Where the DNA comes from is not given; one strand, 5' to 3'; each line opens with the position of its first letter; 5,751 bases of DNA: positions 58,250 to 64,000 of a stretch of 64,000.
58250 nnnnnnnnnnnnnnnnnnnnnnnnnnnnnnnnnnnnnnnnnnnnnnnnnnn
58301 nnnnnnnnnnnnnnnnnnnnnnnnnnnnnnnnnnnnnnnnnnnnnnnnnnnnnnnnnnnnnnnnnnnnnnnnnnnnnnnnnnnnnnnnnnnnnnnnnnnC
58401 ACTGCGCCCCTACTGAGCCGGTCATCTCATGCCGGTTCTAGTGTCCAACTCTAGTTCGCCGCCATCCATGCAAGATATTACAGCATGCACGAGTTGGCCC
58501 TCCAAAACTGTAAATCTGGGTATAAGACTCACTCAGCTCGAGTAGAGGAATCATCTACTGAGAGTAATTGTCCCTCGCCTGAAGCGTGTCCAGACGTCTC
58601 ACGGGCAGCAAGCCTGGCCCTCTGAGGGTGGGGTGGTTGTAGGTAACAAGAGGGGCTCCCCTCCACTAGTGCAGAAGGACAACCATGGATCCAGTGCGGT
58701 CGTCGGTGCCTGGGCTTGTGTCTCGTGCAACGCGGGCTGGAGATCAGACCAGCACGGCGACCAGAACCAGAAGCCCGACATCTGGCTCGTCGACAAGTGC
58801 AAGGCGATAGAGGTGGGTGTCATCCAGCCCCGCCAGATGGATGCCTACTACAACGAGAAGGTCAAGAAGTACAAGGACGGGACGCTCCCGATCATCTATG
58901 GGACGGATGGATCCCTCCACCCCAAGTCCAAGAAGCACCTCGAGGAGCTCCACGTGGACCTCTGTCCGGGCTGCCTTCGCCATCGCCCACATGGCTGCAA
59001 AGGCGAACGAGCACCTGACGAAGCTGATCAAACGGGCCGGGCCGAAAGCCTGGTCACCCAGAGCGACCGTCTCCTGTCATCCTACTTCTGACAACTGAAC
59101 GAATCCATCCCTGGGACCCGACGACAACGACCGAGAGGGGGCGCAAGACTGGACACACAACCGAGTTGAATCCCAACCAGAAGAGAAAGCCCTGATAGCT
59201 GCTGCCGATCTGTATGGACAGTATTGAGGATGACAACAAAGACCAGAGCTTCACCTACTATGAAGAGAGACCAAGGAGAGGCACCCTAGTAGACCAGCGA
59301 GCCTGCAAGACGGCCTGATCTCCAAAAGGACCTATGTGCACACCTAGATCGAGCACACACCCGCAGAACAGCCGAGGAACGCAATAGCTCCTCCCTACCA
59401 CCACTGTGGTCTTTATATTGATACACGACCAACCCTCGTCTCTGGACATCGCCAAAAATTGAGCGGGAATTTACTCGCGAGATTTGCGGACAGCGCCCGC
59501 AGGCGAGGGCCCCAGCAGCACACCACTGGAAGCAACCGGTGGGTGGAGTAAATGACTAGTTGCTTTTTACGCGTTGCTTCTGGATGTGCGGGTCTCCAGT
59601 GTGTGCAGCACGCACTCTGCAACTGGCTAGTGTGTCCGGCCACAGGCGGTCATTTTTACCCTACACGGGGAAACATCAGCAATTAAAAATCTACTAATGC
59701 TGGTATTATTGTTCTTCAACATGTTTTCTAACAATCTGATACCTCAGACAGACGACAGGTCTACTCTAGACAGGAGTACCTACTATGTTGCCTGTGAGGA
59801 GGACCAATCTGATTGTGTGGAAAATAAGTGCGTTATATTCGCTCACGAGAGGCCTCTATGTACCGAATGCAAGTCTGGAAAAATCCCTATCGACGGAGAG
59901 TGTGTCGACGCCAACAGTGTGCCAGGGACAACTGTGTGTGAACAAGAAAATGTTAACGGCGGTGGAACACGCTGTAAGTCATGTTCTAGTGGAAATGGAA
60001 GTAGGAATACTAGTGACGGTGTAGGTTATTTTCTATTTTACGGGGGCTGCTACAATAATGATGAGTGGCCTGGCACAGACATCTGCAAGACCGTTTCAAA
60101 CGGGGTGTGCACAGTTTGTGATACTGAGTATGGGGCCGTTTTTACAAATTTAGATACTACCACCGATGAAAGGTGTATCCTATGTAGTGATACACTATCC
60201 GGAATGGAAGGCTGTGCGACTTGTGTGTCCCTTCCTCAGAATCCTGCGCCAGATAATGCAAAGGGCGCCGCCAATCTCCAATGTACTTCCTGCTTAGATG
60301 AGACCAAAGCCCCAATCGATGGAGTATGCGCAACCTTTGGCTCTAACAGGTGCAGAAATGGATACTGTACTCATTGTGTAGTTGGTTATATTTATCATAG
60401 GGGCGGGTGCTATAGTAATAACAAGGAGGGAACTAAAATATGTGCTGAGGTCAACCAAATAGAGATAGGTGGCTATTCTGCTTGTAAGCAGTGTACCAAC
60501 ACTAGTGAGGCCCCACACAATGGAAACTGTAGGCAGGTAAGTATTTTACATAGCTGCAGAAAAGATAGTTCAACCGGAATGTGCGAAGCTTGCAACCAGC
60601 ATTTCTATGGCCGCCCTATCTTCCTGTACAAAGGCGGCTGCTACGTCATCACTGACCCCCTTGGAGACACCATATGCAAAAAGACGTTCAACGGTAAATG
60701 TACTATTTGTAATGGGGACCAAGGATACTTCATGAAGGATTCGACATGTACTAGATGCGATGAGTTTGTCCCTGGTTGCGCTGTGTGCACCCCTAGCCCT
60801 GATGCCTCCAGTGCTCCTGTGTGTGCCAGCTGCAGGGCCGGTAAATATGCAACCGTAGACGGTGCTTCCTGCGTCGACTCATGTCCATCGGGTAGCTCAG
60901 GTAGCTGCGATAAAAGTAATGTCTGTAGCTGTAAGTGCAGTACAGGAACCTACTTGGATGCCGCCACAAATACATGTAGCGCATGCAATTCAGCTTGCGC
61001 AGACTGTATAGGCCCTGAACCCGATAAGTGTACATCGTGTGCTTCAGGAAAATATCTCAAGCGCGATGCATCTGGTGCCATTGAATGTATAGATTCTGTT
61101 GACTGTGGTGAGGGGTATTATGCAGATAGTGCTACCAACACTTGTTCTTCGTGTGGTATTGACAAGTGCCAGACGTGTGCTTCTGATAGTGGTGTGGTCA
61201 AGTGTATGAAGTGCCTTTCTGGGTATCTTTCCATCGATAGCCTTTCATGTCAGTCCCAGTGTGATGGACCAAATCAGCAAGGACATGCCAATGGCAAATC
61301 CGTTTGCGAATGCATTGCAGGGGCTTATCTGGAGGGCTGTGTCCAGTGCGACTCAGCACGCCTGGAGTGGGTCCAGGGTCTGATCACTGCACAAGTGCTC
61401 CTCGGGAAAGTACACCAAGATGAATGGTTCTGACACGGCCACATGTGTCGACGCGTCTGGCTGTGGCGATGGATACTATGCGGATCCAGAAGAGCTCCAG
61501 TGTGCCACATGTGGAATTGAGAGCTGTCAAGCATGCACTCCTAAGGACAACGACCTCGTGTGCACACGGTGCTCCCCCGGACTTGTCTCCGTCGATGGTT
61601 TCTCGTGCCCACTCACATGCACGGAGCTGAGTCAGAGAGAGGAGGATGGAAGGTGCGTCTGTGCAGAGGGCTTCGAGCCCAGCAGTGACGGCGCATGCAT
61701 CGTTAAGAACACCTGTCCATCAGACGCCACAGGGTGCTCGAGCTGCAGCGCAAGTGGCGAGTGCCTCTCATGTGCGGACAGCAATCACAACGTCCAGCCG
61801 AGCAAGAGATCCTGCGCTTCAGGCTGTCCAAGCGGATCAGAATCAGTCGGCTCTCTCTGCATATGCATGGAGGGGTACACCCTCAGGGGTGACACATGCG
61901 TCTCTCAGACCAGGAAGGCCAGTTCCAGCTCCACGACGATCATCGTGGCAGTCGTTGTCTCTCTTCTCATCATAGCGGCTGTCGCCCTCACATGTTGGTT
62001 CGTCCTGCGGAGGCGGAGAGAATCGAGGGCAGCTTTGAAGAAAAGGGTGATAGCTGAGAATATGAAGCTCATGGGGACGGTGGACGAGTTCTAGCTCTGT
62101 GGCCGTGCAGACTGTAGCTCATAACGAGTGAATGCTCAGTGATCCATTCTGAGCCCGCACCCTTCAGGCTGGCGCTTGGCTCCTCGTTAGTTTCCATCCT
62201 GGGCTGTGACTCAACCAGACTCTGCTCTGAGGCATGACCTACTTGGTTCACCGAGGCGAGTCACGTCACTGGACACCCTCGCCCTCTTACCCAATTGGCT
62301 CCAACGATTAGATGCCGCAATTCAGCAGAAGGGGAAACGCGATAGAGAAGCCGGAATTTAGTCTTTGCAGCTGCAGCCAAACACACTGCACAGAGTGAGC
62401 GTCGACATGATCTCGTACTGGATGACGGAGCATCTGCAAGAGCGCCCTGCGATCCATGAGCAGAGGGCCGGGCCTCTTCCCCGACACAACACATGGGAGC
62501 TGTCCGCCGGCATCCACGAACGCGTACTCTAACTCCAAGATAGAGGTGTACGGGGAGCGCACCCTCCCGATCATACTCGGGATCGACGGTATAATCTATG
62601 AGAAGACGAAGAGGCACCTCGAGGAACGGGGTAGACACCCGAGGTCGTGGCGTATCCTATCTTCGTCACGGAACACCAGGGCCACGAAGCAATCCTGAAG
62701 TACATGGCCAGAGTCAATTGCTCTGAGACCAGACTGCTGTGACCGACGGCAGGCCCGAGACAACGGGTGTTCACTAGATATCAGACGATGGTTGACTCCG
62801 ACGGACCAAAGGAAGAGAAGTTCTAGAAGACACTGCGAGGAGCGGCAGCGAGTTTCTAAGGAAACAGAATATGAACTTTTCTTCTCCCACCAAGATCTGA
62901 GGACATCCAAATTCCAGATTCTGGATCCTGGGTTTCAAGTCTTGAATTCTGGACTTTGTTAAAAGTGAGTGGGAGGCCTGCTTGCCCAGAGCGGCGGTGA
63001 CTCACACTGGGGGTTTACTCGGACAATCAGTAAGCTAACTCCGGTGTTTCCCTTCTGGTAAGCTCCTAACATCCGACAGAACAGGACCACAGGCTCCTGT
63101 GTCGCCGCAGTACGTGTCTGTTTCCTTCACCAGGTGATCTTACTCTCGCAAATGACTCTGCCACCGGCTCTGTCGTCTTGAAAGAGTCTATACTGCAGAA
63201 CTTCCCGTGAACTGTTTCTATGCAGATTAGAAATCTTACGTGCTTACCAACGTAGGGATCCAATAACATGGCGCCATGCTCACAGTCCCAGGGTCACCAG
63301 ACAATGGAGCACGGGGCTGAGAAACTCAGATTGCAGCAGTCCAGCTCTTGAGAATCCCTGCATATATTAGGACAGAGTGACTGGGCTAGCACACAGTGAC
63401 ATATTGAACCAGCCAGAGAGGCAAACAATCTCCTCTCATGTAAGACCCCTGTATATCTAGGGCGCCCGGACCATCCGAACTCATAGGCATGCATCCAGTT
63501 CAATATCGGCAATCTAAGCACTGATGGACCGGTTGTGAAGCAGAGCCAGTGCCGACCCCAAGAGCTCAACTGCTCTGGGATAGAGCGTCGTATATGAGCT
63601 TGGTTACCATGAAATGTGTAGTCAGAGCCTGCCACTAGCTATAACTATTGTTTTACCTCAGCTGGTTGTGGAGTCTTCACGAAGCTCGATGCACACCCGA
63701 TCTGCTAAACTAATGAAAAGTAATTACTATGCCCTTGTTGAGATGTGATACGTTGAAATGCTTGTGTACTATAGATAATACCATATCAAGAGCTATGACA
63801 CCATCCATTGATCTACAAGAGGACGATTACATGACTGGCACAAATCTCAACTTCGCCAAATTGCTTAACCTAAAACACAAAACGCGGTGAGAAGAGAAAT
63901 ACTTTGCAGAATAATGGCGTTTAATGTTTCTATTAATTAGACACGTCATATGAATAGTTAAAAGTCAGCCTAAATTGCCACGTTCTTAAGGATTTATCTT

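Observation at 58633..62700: Related ~0.3-0.45-kb elements of unknown family sit downstream of both HCMP genes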

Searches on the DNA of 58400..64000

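Call 62: search_rna_families(source=window, start=58400, end=64000, threshold=evalue, max_evalue=1)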
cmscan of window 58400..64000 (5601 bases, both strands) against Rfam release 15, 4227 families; matches with E-value up to 1: 0.
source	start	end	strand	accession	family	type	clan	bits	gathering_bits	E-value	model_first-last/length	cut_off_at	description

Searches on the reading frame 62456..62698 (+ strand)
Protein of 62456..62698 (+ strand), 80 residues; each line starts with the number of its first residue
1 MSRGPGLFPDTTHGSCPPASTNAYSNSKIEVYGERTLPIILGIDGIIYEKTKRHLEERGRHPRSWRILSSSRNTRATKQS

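Call 4: search_protein_families(library=pfam, proteins=[window:62456-62698:+], max_evalue=10)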
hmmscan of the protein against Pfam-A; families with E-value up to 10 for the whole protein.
window:62456-62698:+ (80 aa): 0 families

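Call 12: find_homologous_proteins(query=window:62456-62698:+, max_evalue=1)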
Query window:62456-62698:+ (80 aa): 1 proteins with E <= 1 among 1 candidates.
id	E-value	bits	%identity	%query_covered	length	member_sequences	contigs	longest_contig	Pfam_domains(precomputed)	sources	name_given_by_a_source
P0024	8.6e-30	120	81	85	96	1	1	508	-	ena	-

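Call 14: find_encoding_contigs(protein=P0024, flank=10000, max_places=6)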
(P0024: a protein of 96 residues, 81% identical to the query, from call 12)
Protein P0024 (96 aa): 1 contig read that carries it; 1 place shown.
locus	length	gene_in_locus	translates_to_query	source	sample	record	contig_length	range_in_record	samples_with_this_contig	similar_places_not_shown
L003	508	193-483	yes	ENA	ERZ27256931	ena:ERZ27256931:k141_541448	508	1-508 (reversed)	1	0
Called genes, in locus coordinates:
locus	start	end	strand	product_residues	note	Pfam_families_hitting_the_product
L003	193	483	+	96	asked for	-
